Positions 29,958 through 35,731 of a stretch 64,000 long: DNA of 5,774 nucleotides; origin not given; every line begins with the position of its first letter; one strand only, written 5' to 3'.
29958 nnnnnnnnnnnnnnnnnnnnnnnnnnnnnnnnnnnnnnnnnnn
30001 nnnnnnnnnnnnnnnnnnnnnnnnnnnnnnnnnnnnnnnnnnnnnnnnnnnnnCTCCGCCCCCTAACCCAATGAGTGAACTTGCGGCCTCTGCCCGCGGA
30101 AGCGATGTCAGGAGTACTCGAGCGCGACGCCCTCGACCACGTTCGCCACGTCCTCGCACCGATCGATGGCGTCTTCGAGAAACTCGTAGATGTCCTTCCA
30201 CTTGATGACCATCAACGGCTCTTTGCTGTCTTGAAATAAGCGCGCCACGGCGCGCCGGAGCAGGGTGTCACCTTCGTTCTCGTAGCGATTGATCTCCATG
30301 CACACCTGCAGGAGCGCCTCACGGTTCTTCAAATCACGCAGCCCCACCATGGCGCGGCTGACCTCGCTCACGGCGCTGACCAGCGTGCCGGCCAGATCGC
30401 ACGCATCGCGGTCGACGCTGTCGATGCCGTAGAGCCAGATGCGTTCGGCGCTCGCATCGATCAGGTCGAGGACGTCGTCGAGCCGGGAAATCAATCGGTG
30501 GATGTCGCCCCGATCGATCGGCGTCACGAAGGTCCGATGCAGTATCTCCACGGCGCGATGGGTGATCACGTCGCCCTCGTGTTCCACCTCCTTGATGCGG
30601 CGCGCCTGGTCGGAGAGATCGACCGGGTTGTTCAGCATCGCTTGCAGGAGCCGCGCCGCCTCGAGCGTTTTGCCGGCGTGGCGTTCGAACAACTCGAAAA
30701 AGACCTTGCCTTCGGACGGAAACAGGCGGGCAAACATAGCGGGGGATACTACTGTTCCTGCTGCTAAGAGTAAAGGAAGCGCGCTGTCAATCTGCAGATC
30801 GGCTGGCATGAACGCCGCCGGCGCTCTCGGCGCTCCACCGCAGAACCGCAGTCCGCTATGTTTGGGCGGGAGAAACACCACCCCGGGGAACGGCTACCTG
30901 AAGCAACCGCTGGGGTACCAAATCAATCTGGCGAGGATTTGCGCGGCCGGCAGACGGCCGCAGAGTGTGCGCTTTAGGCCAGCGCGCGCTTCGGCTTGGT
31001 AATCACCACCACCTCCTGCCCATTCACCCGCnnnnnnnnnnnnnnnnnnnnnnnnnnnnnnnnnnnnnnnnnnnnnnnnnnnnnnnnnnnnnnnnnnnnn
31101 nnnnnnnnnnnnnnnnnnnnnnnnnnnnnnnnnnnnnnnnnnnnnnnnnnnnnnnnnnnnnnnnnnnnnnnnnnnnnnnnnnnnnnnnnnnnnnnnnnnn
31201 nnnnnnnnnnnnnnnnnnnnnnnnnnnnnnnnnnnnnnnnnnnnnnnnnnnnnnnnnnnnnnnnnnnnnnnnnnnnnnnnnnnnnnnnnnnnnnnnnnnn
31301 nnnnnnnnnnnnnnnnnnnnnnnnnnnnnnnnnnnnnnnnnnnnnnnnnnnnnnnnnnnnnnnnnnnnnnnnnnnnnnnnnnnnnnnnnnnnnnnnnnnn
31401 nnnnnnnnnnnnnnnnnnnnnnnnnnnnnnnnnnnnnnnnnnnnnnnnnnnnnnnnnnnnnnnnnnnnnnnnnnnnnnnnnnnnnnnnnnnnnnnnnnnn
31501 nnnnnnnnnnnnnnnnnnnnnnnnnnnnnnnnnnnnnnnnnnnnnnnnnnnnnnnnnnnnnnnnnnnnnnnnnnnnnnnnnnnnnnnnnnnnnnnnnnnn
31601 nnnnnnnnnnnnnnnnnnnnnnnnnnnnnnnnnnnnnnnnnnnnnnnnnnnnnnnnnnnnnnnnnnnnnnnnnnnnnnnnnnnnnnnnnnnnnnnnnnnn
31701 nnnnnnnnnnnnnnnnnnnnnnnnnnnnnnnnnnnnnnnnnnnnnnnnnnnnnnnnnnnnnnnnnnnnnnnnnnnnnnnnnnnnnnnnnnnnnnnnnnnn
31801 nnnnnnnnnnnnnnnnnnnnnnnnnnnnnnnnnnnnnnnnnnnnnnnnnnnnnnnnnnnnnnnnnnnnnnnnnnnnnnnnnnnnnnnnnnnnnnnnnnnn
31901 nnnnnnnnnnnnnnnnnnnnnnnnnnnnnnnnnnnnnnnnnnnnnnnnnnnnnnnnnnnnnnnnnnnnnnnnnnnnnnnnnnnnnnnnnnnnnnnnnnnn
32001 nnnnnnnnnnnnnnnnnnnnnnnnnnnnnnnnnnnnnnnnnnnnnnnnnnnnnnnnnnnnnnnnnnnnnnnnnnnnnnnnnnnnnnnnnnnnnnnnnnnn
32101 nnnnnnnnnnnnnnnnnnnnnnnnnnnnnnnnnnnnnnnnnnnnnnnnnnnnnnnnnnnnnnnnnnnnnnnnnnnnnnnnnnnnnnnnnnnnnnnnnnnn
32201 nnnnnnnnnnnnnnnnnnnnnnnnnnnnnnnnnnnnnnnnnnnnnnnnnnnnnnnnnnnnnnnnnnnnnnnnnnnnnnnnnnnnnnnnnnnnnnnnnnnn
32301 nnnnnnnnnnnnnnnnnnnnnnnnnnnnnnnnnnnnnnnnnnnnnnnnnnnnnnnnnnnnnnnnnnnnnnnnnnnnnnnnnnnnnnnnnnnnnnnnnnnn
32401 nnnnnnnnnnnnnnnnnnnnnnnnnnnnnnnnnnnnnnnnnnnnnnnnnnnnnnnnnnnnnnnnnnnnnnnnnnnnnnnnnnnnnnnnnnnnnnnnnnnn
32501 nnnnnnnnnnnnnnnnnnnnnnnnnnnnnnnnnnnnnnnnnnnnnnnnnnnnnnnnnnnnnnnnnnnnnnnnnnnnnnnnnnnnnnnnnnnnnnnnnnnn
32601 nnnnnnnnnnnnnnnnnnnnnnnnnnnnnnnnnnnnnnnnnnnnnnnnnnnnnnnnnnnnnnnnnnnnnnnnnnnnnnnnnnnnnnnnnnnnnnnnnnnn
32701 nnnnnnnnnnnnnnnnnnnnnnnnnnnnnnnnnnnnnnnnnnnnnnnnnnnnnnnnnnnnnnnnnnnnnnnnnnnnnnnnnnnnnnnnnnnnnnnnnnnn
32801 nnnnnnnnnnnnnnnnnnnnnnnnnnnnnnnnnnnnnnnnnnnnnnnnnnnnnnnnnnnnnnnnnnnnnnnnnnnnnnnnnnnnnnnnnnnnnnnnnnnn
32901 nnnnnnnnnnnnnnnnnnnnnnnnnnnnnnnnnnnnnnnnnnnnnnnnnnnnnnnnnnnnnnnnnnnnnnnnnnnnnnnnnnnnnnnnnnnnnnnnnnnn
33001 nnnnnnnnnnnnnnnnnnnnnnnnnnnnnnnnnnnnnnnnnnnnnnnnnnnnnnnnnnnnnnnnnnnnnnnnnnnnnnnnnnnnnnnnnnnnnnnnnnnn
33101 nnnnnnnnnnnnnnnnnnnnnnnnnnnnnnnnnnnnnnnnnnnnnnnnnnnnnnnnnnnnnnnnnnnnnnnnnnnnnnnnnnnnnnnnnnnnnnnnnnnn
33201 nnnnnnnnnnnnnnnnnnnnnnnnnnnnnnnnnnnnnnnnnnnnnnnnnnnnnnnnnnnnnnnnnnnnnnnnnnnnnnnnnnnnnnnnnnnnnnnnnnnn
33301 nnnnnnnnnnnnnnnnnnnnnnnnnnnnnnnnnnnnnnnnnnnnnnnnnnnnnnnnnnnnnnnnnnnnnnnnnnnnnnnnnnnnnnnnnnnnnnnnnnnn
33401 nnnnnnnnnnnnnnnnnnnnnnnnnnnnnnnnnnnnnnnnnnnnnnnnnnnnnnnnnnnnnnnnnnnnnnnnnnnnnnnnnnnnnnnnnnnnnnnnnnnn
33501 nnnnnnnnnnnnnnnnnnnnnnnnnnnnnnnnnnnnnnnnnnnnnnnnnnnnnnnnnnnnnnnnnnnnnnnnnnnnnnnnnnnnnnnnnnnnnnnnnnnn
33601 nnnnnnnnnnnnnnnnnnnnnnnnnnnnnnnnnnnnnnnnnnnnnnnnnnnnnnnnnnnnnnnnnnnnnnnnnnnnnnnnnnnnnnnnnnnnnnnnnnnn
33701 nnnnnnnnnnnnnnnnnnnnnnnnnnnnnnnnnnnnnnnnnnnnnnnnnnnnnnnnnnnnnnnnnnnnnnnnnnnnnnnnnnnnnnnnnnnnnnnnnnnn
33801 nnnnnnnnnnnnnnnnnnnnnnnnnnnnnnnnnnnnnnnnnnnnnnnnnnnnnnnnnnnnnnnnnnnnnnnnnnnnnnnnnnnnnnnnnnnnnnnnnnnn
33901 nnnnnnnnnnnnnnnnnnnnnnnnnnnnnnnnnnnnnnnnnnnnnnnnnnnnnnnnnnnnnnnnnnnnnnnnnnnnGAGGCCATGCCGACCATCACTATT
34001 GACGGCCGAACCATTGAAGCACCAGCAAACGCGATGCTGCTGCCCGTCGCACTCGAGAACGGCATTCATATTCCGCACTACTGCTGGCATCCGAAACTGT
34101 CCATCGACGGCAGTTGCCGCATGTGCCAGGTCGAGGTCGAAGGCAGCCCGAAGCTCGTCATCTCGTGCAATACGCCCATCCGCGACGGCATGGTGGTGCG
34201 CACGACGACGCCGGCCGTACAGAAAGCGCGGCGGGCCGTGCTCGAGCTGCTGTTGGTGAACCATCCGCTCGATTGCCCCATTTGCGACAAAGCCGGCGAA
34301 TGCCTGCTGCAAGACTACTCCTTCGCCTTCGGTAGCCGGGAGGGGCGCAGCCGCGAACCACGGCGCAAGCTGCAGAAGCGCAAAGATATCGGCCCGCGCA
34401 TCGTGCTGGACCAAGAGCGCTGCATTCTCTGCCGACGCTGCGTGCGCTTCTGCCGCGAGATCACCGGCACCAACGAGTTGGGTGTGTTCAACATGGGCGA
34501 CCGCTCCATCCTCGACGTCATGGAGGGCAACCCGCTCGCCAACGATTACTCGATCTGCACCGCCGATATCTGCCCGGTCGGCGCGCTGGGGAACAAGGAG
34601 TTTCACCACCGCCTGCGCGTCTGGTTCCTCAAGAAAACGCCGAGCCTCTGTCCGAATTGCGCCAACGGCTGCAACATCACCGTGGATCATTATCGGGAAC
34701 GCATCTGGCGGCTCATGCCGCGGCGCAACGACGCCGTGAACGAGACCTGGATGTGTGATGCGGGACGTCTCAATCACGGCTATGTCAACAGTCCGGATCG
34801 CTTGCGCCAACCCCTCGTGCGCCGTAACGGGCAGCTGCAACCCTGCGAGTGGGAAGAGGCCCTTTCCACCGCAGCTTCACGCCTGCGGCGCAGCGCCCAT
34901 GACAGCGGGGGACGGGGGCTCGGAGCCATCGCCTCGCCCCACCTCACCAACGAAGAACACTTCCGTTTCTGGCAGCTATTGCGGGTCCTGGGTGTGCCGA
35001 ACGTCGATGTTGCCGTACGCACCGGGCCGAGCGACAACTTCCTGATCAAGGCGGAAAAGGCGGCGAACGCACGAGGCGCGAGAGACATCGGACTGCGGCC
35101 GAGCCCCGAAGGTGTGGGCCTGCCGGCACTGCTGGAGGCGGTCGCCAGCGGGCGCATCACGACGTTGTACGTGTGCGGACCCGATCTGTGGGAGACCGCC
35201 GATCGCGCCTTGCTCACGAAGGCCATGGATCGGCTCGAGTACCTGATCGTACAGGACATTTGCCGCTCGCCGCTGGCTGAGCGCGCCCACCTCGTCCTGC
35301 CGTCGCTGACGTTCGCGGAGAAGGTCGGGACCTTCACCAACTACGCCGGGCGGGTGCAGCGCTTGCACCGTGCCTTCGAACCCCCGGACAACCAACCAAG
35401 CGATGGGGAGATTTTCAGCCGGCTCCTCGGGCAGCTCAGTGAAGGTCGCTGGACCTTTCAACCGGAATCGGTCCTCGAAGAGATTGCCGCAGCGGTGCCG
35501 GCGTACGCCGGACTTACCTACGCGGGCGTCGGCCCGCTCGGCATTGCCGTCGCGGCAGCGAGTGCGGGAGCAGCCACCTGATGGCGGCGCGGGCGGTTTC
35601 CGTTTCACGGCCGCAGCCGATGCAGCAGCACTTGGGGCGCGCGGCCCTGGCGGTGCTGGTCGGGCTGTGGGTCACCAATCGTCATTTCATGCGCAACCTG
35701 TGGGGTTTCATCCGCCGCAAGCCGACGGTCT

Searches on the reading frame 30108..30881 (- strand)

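Call 56: search_protein_families(library=pfam, proteins=[window:30108-30881:-], max_evalue=0.0001)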
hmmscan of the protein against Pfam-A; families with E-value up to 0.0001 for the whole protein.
window:30108-30881:- (257 aa): 1 family
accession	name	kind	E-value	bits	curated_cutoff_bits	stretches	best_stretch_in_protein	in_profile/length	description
PF01865.21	PhoU_div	-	1.4e-23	83.9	24.4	1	59-254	11-213/214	Protein of unknown function DUF47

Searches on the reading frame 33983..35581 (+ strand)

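Call 56: search_protein_families(library=pfam, proteins=[window:33983-35581:+], max_evalue=0.0001)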
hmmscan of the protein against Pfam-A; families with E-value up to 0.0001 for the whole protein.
window:33983-35581:+ (532 aa): 7 families
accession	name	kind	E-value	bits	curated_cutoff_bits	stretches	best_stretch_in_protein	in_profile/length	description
PF00384.28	Molybdopterin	-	1.1e-26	94.1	24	2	359-482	229-351/353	Molybdopterin oxidoreductase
PF13510.11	Fer2_4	-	2.1e-20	73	22.8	1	3-76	5-81/82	2Fe-2S iron-sulfur cluster binding domain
PF22117.2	Fer4_Nqo3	-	1.2e-19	70.7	27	1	137-202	1-66/67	NADH-quinone oxidoreductase subunit 3, ferredoxin-like domain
PF10588.14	NADH-G_4Fe-4S_3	-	5.8e-17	61.4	27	1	83-121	1-39/40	NADH-ubiquinone oxidoreductase-G iron-sulfur binding region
PF04879.21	Molybdop_Fe4S4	-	4.4e-09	36.6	22.7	1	217-270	2-55/55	Molybdopterin oxidoreductase Fe4S4 domain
PF22151.2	Fer4_NDSU1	-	8.8e-09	35.2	23.8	1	217-263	2-48/51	NADH-ubiquinone oxidoreductase NDSU1/NuoG-like, 4Fe-4S domain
PF00111.32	Fer2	-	6e-08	33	21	1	5-54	2-50/77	2Fe-2S iron-sulfur cluster binding domain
